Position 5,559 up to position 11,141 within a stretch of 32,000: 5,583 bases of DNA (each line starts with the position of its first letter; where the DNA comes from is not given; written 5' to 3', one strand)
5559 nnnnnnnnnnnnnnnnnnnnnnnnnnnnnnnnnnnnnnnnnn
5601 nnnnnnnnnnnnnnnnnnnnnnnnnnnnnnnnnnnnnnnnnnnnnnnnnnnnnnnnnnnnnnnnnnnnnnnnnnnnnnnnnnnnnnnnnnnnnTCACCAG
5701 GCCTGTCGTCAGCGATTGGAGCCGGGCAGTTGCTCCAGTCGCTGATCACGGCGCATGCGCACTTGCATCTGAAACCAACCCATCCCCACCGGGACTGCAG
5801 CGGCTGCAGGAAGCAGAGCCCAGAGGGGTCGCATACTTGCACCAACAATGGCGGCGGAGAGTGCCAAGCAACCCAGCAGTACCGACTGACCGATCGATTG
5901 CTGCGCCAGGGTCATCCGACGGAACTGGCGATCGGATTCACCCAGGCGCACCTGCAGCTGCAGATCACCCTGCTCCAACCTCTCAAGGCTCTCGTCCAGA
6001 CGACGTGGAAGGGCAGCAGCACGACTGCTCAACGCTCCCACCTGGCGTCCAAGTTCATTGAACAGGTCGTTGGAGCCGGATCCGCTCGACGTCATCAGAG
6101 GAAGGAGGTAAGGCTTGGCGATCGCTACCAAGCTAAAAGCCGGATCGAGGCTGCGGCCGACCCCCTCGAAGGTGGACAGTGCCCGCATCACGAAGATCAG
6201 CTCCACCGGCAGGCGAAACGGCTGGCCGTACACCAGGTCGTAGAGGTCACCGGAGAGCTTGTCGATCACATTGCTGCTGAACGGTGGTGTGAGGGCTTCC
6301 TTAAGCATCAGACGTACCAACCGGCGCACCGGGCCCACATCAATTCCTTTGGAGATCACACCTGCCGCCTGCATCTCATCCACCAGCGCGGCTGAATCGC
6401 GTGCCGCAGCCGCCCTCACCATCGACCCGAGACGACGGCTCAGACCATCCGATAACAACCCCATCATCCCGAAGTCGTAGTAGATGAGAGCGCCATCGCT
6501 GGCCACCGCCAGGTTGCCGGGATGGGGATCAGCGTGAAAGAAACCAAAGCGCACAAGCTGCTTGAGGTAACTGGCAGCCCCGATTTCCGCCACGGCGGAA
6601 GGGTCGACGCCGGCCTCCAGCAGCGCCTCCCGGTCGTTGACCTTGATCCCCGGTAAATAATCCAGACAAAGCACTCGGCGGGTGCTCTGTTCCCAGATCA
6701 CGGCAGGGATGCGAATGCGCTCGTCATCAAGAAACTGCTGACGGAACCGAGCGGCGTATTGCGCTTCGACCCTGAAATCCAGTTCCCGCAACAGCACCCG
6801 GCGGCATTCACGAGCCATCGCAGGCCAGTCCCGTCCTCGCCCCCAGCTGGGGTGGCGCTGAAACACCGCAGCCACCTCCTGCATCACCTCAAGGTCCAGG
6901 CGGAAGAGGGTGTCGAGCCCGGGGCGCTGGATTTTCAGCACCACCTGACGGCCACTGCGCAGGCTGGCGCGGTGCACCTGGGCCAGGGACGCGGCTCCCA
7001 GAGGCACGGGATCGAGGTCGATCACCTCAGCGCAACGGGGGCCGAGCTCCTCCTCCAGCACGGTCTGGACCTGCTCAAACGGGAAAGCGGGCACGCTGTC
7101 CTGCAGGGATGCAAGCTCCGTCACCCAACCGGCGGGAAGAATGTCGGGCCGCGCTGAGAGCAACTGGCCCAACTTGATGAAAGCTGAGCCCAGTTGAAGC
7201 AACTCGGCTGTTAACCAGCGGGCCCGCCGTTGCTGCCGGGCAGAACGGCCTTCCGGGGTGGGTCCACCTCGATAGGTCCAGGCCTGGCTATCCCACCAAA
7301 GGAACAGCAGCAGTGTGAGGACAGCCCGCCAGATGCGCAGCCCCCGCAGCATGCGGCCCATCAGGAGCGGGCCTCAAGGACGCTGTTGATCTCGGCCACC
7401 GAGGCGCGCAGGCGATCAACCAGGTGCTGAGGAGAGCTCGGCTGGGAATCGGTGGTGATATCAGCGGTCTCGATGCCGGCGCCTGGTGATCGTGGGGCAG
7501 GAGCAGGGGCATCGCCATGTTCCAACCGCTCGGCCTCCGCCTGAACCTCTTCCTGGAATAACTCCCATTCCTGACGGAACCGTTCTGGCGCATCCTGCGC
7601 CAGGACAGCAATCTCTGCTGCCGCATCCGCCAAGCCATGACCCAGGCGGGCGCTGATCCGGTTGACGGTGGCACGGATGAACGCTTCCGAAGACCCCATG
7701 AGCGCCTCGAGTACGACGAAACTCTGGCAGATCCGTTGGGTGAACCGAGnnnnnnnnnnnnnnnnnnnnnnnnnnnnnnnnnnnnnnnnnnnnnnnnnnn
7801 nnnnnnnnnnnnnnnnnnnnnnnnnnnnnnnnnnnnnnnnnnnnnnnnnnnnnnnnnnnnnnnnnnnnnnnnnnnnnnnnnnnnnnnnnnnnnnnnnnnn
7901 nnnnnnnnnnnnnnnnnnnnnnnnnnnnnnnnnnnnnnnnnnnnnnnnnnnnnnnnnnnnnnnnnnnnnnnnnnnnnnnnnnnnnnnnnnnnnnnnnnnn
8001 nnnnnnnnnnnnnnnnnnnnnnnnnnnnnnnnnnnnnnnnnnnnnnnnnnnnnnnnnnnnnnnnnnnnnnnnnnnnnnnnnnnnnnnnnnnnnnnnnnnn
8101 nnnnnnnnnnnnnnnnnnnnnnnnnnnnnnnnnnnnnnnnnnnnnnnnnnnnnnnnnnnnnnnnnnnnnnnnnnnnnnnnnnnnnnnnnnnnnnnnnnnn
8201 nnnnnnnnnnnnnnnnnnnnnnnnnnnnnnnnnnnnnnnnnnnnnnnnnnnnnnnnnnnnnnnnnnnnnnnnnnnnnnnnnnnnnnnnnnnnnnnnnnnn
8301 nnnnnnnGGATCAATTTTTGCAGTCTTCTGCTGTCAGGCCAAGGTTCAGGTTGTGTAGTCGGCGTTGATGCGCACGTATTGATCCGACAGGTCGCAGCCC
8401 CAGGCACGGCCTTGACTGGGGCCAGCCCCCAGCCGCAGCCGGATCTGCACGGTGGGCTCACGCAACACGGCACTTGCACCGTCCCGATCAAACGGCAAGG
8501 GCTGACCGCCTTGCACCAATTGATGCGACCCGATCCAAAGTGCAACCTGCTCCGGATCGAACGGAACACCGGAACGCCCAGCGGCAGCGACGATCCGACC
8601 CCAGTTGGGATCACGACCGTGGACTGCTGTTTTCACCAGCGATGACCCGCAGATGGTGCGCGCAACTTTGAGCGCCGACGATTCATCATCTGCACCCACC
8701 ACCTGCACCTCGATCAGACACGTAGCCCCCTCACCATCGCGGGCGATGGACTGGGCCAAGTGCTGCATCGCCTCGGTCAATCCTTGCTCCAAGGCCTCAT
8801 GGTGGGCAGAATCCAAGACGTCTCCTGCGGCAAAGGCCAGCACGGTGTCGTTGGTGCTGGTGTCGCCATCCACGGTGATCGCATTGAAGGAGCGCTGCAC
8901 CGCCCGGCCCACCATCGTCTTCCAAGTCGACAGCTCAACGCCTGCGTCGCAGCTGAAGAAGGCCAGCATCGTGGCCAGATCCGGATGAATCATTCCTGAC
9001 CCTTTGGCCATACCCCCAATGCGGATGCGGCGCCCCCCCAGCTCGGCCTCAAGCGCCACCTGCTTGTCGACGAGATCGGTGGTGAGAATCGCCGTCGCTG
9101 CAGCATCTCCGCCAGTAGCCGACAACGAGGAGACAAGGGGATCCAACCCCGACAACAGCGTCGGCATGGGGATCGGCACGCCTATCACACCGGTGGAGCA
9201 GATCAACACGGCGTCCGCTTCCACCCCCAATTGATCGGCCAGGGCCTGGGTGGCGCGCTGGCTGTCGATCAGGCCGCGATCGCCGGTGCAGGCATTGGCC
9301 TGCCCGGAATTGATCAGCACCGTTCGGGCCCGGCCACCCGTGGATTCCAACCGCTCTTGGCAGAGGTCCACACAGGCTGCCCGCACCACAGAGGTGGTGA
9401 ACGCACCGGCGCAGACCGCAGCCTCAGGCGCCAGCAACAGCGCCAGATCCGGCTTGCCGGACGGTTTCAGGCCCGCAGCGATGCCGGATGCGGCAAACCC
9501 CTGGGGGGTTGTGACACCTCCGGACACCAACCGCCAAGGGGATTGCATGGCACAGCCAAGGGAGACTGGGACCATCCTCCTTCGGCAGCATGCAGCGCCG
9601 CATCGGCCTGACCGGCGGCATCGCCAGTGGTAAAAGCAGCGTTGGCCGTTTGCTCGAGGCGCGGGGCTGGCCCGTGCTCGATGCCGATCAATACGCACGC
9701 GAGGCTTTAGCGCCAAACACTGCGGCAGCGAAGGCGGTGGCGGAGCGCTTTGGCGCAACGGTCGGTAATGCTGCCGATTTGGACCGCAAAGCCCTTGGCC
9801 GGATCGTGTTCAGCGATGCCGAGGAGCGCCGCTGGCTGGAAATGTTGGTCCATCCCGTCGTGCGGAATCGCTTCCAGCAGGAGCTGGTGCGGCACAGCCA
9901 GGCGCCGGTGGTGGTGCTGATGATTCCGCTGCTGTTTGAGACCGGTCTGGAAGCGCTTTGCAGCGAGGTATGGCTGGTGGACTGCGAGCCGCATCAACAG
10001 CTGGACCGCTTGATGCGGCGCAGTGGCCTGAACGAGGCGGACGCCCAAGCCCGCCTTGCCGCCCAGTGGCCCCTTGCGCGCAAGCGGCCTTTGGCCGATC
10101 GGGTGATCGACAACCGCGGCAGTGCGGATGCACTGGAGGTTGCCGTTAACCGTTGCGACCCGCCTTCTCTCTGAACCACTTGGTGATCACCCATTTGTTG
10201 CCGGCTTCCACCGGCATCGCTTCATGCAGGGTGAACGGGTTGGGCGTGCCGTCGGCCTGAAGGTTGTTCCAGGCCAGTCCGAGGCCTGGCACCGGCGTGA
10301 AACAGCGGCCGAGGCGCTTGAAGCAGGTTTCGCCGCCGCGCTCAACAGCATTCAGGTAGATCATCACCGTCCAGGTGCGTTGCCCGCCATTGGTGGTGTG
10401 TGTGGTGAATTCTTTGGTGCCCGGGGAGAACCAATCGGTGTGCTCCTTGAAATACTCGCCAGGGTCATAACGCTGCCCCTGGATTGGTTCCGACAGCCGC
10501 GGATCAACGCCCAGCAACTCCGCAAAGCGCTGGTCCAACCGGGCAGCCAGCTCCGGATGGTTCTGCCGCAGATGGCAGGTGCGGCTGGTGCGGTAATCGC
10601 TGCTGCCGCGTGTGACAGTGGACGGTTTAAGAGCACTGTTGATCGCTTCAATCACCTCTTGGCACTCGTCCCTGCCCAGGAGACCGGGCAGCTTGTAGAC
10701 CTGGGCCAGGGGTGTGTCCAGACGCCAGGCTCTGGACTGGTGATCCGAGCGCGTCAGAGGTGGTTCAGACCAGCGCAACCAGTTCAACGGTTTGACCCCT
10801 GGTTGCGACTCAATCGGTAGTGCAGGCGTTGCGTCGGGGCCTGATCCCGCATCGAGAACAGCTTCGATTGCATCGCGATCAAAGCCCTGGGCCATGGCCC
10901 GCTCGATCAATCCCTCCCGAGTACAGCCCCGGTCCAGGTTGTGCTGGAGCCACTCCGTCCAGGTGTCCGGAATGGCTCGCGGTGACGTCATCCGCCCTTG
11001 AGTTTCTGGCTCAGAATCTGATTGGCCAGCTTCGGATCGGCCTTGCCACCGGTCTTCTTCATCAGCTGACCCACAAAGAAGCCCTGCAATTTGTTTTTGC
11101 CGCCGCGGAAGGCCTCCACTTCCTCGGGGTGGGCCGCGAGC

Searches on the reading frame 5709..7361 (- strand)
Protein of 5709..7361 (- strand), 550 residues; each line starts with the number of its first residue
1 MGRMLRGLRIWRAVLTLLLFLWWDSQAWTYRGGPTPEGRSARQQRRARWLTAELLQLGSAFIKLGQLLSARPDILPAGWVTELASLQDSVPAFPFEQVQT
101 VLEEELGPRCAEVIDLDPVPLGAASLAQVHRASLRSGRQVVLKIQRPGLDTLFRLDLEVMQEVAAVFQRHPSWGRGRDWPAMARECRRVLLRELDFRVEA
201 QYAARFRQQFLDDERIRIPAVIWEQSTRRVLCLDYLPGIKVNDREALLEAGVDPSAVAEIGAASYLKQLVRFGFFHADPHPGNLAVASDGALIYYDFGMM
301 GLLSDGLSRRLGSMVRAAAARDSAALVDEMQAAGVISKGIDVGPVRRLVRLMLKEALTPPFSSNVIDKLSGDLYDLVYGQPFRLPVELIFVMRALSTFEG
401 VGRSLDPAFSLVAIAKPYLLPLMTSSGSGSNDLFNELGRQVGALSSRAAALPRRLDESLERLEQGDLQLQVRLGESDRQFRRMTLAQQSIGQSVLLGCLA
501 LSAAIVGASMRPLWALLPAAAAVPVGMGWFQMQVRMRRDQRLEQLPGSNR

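Call 4: search_protein_families(library=pfam, proteins=[window:5709-7361:-], max_evalue=0.01)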
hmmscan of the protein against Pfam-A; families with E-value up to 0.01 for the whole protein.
window:5709-7361:- (550 aa): 1 family
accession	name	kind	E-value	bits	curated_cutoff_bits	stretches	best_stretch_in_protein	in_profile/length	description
PF03109.22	ABC1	-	9.4e-70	234.9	22.9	1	86-327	2-241/244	ABC1 atypical kinase-like domain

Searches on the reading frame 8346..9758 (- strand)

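Call 4: search_protein_families(library=pfam, proteins=[window:8346-9758:-], max_evalue=0.01)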
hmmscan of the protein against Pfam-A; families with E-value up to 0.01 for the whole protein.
window:8346-9758:- (470 aa): 1 family
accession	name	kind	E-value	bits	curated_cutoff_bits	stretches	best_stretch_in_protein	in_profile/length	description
PF01960.23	ArgJ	-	1.1e-141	472.4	32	1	90-470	2-377/377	ArgJ family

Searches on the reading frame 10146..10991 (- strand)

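Call 4: search_protein_families(library=pfam, proteins=[window:10146-10991:-], max_evalue=0.01)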
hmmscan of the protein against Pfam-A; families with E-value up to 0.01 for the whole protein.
window:10146-10991:- (281 aa): 1 family
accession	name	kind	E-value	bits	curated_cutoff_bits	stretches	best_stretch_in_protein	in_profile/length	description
PF13640.12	2OG-FeII_Oxy_3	-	1.3e-13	52.2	27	1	171-274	2-98/98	2OG-Fe(II) oxygenase superfamily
